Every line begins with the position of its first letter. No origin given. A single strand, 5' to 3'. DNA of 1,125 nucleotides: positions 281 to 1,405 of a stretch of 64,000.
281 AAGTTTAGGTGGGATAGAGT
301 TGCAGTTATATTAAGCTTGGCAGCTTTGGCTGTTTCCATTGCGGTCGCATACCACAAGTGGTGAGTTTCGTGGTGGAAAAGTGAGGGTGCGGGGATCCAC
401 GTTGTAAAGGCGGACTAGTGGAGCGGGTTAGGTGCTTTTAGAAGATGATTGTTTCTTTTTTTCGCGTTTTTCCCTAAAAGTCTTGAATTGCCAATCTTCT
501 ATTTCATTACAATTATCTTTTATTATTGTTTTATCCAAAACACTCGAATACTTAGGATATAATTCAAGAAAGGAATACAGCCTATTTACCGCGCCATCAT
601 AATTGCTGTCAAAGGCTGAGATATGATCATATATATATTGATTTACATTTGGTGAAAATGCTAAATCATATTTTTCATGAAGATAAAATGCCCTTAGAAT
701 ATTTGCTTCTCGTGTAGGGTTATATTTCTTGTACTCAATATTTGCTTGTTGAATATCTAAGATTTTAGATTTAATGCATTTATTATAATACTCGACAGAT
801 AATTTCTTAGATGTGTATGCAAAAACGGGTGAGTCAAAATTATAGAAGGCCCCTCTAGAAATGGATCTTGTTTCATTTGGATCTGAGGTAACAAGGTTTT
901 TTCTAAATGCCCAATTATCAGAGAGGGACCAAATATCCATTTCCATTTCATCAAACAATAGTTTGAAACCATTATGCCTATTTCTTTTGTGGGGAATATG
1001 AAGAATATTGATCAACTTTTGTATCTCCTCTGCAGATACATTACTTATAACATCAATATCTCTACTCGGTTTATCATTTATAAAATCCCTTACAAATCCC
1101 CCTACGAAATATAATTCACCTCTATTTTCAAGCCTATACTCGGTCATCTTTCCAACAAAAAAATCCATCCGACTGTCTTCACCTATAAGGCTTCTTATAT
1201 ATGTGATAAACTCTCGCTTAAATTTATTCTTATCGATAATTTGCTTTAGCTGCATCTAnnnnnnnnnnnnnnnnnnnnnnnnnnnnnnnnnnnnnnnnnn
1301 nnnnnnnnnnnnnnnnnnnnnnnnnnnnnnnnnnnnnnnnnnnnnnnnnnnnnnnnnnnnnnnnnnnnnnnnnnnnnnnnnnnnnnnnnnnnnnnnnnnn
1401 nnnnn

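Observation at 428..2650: dGTPase-family HD hydrolase translationally abutted to a minimal CCA/poly(A)-polymerase-head nucleotidyltransferase in an AT-rich islet: candidate two-gene defence module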

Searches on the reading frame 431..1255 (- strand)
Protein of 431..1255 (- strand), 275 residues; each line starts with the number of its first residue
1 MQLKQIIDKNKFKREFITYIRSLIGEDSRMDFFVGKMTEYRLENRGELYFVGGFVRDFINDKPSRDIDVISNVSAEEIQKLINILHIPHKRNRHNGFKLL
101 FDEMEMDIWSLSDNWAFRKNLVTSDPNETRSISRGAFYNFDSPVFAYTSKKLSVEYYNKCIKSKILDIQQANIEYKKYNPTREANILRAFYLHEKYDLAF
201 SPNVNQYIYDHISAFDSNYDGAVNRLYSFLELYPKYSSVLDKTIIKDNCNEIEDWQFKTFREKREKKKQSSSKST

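Call 3: search_protein_families(library=pfam, proteins=[window:431-1255:-], max_evalue=0.1)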
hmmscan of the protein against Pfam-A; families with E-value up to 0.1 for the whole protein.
window:431-1255:- (275 aa): 2 families
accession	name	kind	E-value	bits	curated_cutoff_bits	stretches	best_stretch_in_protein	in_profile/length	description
PF01743.26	PolyA_pol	-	3.5e-07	31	23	1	48-108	1-63/126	Poly A polymerase head domain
PF17237.7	Emr1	-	0.045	14.1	25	1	125-140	13-28/44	ERMES regulator 1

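Call 4: search_protein_families(library=padloc, proteins=[window:431-1255:-], max_evalue=0.1)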
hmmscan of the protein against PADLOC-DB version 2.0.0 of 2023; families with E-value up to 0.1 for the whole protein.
window:431-1255:- (275 aa): 1 family
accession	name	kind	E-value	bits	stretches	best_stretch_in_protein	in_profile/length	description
PDLC04529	PDC-M23A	-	0.011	12.8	1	2-70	158-224/265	-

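Call 5: search_protein_families(library=ncbifam, proteins=[window:431-1255:-], max_evalue=0.1)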
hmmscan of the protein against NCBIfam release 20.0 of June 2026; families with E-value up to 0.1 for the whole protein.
window:431-1255:- (275 aa): 4 families
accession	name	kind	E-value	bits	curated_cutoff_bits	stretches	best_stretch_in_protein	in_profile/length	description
NF009814.0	PRK13299.1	equivalog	8.5e-06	25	290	1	47-82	22-57/396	CCA tRNA nucleotidyltransferase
TIGR01942.1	pcnB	subfamily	0.00013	21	305.65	1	47-84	31-68/425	polynucleotide adenylyltransferase PcnB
NF008634.1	PRK11623.1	equivalog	0.00038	19.2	702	1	40-92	54-107/469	polynucleotide adenylyltransferase PcnB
TIGR02692.1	tRNA_CCA_actino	equivalog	0.0018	17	438.8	1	38-83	20-65/466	CCA tRNA nucleotidyltransferase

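Call 6: find_homologous_proteins(query=window:431-1255:-, max_evalue=0.001)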
Query window:431-1255:- (275 aa): 10 proteins with E <= 0.001 among 441 candidates.
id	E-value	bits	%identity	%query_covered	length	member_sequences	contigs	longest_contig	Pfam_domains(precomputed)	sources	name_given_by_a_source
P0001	6.3e-180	615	100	100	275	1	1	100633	PF01743.27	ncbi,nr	ncbi:MAG: hypothetical protein JWO03_507 [Bacteroidetes bacterium]|nr:hypothetical protein [Bacteroi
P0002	5.2e-90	320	58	91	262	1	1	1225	-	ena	-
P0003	4.5e-80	287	53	92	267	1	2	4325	PF01743.27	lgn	-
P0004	3.2e-70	255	47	92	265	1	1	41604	-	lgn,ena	-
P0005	1.2e-42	165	38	85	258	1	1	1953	PF01743.27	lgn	-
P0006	1.4e-41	161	37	91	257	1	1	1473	PF01743.27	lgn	-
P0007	3.8e-39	153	37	85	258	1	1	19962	PF01743.27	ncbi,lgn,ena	-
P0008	7.2e-39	152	35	89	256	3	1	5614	PF01743.27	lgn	-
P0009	1.4e-37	148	38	83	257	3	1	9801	-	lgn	-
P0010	3.4e-30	124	36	76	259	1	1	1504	PF01743.27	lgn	-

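Call 7: search_solved_structures(query=window:431-1255:-, max_evalue=1, show_alignments=2)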
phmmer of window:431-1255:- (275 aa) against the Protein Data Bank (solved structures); distinct sequences matched with E-value up to 1: 10.
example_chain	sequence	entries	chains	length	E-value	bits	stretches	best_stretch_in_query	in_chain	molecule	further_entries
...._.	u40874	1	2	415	0.002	21.1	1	38-91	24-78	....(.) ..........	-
3aql_A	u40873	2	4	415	0.002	21.1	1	38-91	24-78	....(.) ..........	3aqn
3aqk_A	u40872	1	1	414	0.002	21.1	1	38-91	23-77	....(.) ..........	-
5hle_A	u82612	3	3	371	0.053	16.4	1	132-241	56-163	Protein claret segregational,Minus-end kinesin-1/kinesin-14,Protein claret segregational | Protein claret segregational,KINESIN HEAVY CHAIN ISOFORM 5C | Protein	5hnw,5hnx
5hny_K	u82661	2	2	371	0.053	16.4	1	132-241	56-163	Protein claret segregational, Kinesin-1/Kinesin-14, Protein claret segregational | Protein claret segregational,Protein claret segregational,Plus-end directed k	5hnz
1miv_A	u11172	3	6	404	0.1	15.5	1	46-80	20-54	tRNA CCA-adding enzyme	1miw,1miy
4aip_A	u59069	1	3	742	0.33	13.8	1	123-164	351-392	FE-REGULATED PROTEIN B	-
6ibp_A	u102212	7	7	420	0.38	13.6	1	41-82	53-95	CCA-adding enzyme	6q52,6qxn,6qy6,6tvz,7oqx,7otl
7otr_A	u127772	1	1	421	0.38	13.6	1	41-82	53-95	CCA-adding protein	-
4aiq_A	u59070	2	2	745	0.67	12.8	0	121-180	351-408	FERRIC ENTEROBACTIN RECEPTOR | IRON-REGULATED OUTER MEMBRANE PROTEIN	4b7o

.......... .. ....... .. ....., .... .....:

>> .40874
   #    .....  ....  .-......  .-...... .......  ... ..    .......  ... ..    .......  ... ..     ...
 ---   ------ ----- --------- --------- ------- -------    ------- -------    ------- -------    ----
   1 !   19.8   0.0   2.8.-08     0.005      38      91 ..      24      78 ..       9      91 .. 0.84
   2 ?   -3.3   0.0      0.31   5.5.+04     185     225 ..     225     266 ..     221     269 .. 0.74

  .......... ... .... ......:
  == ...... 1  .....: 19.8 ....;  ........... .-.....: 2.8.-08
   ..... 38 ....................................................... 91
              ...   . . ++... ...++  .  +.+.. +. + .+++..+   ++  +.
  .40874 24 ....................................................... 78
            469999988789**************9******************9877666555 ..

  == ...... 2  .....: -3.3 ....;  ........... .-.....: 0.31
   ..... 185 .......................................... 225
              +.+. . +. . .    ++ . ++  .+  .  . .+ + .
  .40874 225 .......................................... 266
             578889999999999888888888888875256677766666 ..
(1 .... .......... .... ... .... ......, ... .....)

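Call 8: find_encoding_contigs(protein=P0004, flank=8000, max_places=3)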
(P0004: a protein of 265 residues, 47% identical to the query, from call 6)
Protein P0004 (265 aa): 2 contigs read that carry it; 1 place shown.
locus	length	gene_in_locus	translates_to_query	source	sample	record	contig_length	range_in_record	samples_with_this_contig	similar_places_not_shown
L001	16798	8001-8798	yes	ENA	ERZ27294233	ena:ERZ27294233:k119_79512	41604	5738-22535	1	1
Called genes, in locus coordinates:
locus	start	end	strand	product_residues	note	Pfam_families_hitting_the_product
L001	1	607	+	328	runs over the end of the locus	PF01734:Patatin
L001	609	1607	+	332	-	PF18144:SMODS (weak), PF21654:DncV-like_NTFase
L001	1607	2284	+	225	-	-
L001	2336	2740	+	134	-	-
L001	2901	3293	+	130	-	-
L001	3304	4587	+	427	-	-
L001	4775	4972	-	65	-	-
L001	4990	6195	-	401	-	-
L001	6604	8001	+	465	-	PF01966:HD (weak)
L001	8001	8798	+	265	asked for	-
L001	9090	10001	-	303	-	PF08401:ArdcN, PF18818:MPTase-PolyVal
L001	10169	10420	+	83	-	-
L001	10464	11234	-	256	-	PF02384:N6_Mtase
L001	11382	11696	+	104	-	-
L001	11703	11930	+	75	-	PF07927:HicA_toxin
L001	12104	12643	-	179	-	-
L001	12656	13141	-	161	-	-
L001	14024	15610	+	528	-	PF02518:HATPase_c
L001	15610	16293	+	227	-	-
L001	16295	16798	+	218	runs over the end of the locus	-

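Call 9: find_encoding_contigs(protein=P0007, flank=8000, max_places=3)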
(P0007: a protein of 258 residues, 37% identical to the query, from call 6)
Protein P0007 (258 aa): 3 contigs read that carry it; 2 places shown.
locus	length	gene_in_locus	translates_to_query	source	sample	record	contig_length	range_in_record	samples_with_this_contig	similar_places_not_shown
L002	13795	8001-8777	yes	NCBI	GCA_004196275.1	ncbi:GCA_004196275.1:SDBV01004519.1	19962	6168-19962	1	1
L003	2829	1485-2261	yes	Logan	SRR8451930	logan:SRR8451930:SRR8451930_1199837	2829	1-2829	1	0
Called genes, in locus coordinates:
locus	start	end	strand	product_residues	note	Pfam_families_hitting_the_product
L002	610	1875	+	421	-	PF02463:SMC_N (faint), PF13304:AAA_21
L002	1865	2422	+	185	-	PF13707:RloB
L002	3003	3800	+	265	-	-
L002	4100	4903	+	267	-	-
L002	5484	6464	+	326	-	PF04326:SLFN_AlbA_2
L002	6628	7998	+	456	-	PF01966:HD (weak), PF13286:HD_assoc (faint)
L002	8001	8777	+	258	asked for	PF01743:PolyA_pol (weak)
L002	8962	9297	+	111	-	-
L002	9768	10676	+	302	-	PF26115:PDDEXK_GAPS4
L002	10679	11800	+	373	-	PF26110:GAPS4b_N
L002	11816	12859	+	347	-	PF04245:NA37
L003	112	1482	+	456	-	PF01966:HD (weak), PF13286:HD_assoc (faint)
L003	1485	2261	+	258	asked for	PF01743:PolyA_pol (weak)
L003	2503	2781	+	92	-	-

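Call 10: find_encoding_contigs(protein=P0009, flank=8000, max_places=3)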
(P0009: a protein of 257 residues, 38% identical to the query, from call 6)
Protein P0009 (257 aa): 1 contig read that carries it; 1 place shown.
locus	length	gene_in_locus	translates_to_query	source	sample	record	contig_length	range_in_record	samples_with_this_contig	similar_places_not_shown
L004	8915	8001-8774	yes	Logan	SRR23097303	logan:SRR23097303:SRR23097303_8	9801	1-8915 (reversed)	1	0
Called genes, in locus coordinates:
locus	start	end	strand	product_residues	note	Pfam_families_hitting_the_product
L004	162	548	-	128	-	-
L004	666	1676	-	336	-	-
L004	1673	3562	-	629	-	PF13175:AAA_15 (faint), PF13304:AAA_21 (faint)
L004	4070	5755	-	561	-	PF13091:PLDc_2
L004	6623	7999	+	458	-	PF01966:HD, PF13286:HD_assoc (weak)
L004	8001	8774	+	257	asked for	-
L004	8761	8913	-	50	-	?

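Call 29: search_protein_families(library=pfam, proteins=[P0004, P0007, P0009], max_evalue=0.1)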
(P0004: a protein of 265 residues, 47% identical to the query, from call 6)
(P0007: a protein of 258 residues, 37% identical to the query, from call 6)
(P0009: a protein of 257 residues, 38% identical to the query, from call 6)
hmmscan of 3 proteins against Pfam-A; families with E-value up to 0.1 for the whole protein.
P0004 (265 aa): 2 families
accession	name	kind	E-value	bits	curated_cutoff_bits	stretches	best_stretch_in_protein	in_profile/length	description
PF01743.26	PolyA_pol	-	0.0015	19.3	23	1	43-97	1-57/126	Poly A polymerase head domain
PF07034.17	ORC3_N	-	0.046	13.6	25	1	146-215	237-305/328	Origin recognition complex (ORC) subunit 3 N-terminus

P0007 (258 aa): 1 family
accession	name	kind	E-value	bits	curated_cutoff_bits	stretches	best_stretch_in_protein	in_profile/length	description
PF01743.26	PolyA_pol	-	4.1e-06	27.6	23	1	39-100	1-64/126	Poly A polymerase head domain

P0009 (257 aa): 1 family
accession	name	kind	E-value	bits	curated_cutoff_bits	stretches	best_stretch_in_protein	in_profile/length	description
PF01743.26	PolyA_pol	-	0.00019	22.2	23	1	38-98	1-63/126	Poly A polymerase head domain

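Call 31: find_homologous_proteins(query=A1, max_evalue=0.001)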
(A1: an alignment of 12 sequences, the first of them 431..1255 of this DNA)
Query A1 (12 sequences) (275 aa, profile of the alignment): 51 proteins with E <= 0.001 among 3823 candidates.
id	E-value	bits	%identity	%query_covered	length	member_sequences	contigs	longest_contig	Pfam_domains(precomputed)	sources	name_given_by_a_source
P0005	5.5e-104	365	38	85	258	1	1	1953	PF01743.27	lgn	-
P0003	6.0e-103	362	53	92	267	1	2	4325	PF01743.27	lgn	-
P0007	9.0e-102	358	37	85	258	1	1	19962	PF01743.27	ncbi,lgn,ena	-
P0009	5.0e-100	352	38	83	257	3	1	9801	-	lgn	-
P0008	2.0e-99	350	35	89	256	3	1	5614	PF01743.27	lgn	-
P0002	2.1e-99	350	58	91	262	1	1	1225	-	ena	-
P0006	2.6e-99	350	37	91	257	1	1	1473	PF01743.27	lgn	-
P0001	6.1e-97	342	100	100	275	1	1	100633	PF01743.27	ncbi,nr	ncbi:MAG: hypothetical protein JWO03_507 [Bacteroidetes bacterium]|nr:hypothetical protein [Bacteroi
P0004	1.8e-96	341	47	92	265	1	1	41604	-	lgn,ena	-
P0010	2.9e-90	320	36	76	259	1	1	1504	PF01743.27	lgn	-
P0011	1.6e-54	203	21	55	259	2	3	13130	-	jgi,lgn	jgi:hypothetical protein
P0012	2.4e-54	203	24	55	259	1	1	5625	-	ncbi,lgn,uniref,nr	ncbi:hypothetical protein [Rhodovulum sulfidophilum]|uniref:hypothetical protein n=1 Tax=Rhodovulum 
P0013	4.5e-53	198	25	39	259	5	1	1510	-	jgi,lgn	jgi:hypothetical protein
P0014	5.9e-52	195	22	55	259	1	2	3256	-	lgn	-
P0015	3.7e-51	192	21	55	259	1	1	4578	-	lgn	-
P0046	5.4e-38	149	30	43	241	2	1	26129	-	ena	-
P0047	6.7e-38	149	29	61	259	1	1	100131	-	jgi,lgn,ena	-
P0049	4.2e-35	140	26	71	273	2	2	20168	-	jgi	-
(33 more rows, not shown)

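Call 32: search_protein_families(library=ncbifam, proteins=[L001:6604-7998:+, L002:6628-7995:+, L004:6623-7996:+], max_evalue=1e-20)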
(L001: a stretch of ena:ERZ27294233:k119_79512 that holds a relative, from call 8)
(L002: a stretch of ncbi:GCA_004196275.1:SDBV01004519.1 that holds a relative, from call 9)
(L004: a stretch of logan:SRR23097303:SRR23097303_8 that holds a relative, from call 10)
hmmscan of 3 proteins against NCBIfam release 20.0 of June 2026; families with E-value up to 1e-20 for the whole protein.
L001:6604-7998:+ (465 aa): 11 families
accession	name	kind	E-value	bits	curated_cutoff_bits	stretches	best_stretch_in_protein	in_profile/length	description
NF002205.0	PRK01096.1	equivalog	1.1e-123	413.6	439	1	6-464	2-442/444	deoxyguanosinetriphosphate triphosphohydrolase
TIGR01353.1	dGTP_triPase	subfamily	2e-95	320.6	152.35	1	27-460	1-387/389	dGTP triphosphohydrolase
NF003429.0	PRK04926.1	equivalog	7.5e-89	298.8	405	1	24-463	25-499/500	dGTPase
NF041026.1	antiphage_dGTPase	exception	5.2e-56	190.6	400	1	20-132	8-116/425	anti-phage deoxyguanosine triphosphatase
NF003701.1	PRK05318.1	subfamily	4.5e-47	160.9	383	1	15-201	4-168/426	anti-phage deoxyguanosine triphosphatase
NF002829.0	PRK03007.1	equivalog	5.2e-38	131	385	1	13-270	15-236/425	deoxyguanosinetriphosphate triphosphohydrolase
NF002328.0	PRK01286.1-3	equivalog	5.1e-31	108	467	1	24-272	34-240/404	deoxyguanosinetriphosphate triphosphohydrolase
NF002326.0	PRK01286.1-1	equivalog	1.7e-29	103.4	390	1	24-273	28-224/379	deoxyguanosinetriphosphate triphosphohydrolase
NF002327.0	PRK01286.1-2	equivalog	1.7e-29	103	393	1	25-138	36-134/345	deoxyguanosinetriphosphate triphosphohydrolase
NF002330.0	PRK01286.1-5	equivalog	3.7e-23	82.3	511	0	26-270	23-217/384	deoxyguanosinetriphosphate triphosphohydrolase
NF002329.0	PRK01286.1-4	equivalog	1e-20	74.3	494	0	28-138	38-133/342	deoxyguanosinetriphosphate triphosphohydrolase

L002:6628-7995:+ (456 aa): 10 families
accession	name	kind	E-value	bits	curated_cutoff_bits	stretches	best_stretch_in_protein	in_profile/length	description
NF002205.0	PRK01096.1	equivalog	4.2e-123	411.7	439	1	6-455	2-442/444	deoxyguanosinetriphosphate triphosphohydrolase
TIGR01353.1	dGTP_triPase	subfamily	9.1e-98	328.3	152.35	1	28-452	2-388/389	dGTP triphosphohydrolase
NF003429.0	PRK04926.1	equivalog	2e-90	304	405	1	29-454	30-499/500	dGTPase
NF041026.1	antiphage_dGTPase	exception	1.3e-59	202.5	400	1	18-193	6-160/425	anti-phage deoxyguanosine triphosphatase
NF003701.1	PRK05318.1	subfamily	1.3e-50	172.6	383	1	17-192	6-161/426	anti-phage deoxyguanosine triphosphatase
NF002829.0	PRK03007.1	equivalog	4.1e-40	138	385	1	21-268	23-236/425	deoxyguanosinetriphosphate triphosphohydrolase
NF002326.0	PRK01286.1-1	equivalog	1.2e-36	126.8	390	1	22-454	26-375/379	deoxyguanosinetriphosphate triphosphohydrolase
NF002328.0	PRK01286.1-3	equivalog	8.5e-33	113.9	467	1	25-451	35-396/404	deoxyguanosinetriphosphate triphosphohydrolase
NF002327.0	PRK01286.1-2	equivalog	1.3e-32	113.2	393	1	24-138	35-134/345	deoxyguanosinetriphosphate triphosphohydrolase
NF002330.0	PRK01286.1-5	equivalog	3.5e-27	95.5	511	1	22-385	19-331/384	deoxyguanosinetriphosphate triphosphohydrolase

L004:6623-7996:+ (458 aa): 11 families
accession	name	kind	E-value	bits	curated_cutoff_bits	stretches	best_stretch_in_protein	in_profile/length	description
NF002205.0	PRK01096.1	equivalog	1.2e-121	406.9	439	1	6-457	2-442/444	deoxyguanosinetriphosphate triphosphohydrolase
TIGR01353.1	dGTP_triPase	subfamily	6.4e-98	328.8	152.35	1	28-454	2-388/389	dGTP triphosphohydrolase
NF003429.0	PRK04926.1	equivalog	3.8e-90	303.1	405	1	30-456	31-499/500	dGTPase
NF041026.1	antiphage_dGTPase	exception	4e-61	207.4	400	1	22-453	10-424/425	anti-phage deoxyguanosine triphosphatase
NF003701.1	PRK05318.1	subfamily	9.9e-53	179.5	383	1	23-197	12-164/426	anti-phage deoxyguanosine triphosphatase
NF002829.0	PRK03007.1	equivalog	2.1e-41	142.3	385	1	23-275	28-241/425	deoxyguanosinetriphosphate triphosphohydrolase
NF002328.0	PRK01286.1-3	equivalog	4.4e-36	124.7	467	1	25-453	35-396/404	deoxyguanosinetriphosphate triphosphohydrolase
NF002326.0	PRK01286.1-1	equivalog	9.9e-34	117.3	390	1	24-456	28-375/379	deoxyguanosinetriphosphate triphosphohydrolase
NF002327.0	PRK01286.1-2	equivalog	3.6e-32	111.8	393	0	26-139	37-135/345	deoxyguanosinetriphosphate triphosphohydrolase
NF002330.0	PRK01286.1-5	equivalog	3.9e-25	88.8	511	1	25-454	22-376/384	deoxyguanosinetriphosphate triphosphohydrolase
NF002329.0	PRK01286.1-4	equivalog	6.6e-21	74.9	494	0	28-149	38-144/342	deoxyguanosinetriphosphate triphosphohydrolase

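Call 33: find_related_loci(query=A1, collection=genome_contigs, flank=6000)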
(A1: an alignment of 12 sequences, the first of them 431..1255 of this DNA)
Query A1 (275 aa) in genome_contigs; peptide patterns used: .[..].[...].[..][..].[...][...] (x = any residue, [..] = any of these).
52 stretches matched a pattern; 31 encode a relative of the query (tblastn E <= 1e-3); 31 distinct loci.
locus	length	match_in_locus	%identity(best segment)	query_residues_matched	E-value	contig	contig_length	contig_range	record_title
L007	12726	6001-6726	39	9-268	9e-50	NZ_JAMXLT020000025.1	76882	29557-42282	Epilithonimonas ginsengisoli strain FP99 2000_contig_25, whole genome shotgun sequence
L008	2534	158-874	39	8-250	2e-47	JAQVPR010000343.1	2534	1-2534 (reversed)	MAG: Candidatus Cloacimonadota bacterium isolate STF1_208 NODE_210589_length_2534_cov_2.376818_Sandtown_F1, whole genome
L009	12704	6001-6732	35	1-248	1e-46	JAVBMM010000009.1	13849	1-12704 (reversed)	MAG: Bacteroidales bacterium isolate EPI_MAG_00052 c_000009489620, whole genome shotgun sequence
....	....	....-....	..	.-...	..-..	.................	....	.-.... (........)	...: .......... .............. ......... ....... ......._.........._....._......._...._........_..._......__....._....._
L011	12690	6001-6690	39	7-240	8e-46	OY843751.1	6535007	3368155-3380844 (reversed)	MAG: bacterium isolate b30a01c4-1b05-4824-9cfb-695b8dd4f705 genome assembly, chromosome: 1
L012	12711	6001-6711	37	7-246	6e-46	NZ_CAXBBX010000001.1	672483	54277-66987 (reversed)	MAG: uncultured Algoriphagus sp. isolate ERR2762102_binner123_Refined_58 ERZ3421852.11, whole genome shotgun sequence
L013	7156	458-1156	36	6-242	1e-45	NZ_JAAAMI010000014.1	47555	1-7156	Flagellimonas sediminis strain 40Bstr401 NODE_14, whole genome shotgun sequence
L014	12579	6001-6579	38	46-237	1e-45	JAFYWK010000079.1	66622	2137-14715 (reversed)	MAG: Paludibacteraceae bacterium isolate RGIG7483 Water_buffalos_Colon-4__c121577, whole genome shotgun sequence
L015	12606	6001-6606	40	46-246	2e-43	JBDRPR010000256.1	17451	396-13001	MAG: Bacteroidota bacterium isolate MEGAHIT-group-2.131 k141_424324, whole genome shotgun sequence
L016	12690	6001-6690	36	13-246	2e-43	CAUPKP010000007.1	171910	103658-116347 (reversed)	MAG: uncultured Flavobacterium sp. isolate m09-metabat.4 genome assembly, contig: m09-c29, whole genome shotgun sequence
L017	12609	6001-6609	39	7-213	4e-43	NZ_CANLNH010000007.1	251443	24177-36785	Uncultured Dokdonia sp. isolate 807.fasta NODE_7, whole genome shotgun sequence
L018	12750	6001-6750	36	6-250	8e-43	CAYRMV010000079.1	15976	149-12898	MAG TPA_asm: uncultured Flavobacteriales bacterium isolate SRP220891_co4_450 genome assembly, contig: NODE_6246_length_1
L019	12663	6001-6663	39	33-245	1e-42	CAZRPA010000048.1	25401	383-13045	MAG TPA_asm: uncultured Flavipsychrobacter sp. isolate SRP302895_co1_326 genome assembly, contig: NODE_3511_length_25401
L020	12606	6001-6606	40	45-245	3e-42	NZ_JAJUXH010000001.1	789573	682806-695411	Dyadobacter sp. CY323 Scaffold1_1, whole genome shotgun sequence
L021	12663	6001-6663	36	30-264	1e-41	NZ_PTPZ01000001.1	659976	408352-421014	Cloacibacterium normanense strain IMET F NODE_1_length_659976_cov_192.150038, whole genome shotgun sequence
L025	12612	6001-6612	38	6-213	1e-40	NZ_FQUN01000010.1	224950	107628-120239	Leeuwenhoekiella marinoflava DSM 3653, whole genome shotgun sequence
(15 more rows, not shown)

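Call 45: find_encoding_contigs(protein=P0001, flank=10000, max_places=2)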
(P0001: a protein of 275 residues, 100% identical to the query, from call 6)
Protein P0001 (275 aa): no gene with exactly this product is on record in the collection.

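Call 65: predict_structure(alignment_id=A4)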
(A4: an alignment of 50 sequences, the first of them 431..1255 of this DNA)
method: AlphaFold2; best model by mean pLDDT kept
length: 275 residues; sequences in the alignment: 50
mean_pLDDT: 92.8   pTM: 0.88
mean pLDDT of the five models: 92.8, 92.6, 92.5, 92.2, 92.1
residues with pLDDT >= 90: 220; 70-90: 45; 50-70: 10; < 50: 0
segments of 3 or more residues with pLDDT < 50: none
pLDDT, mean of each block of 10 residues (from residue 1): 96 98 96 94 81 96 95 95 97 93 95 85 76 93 96 97 95 77 95 98 95 95 97 96 98 93 90 75
secondary structure, 60 per line:
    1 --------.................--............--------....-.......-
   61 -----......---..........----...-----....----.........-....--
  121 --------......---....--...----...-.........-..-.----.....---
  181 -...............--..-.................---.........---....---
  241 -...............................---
elements in order: H9-25 H28-39 E48-51 H53-59 E66-71 H75-84 E89-91 E97-100 E105-110 H115-118 H129-134 E144-146 E151-153 H155-163 H173-177 H182-196 H202-218 H222-230 H234-237 H242-272
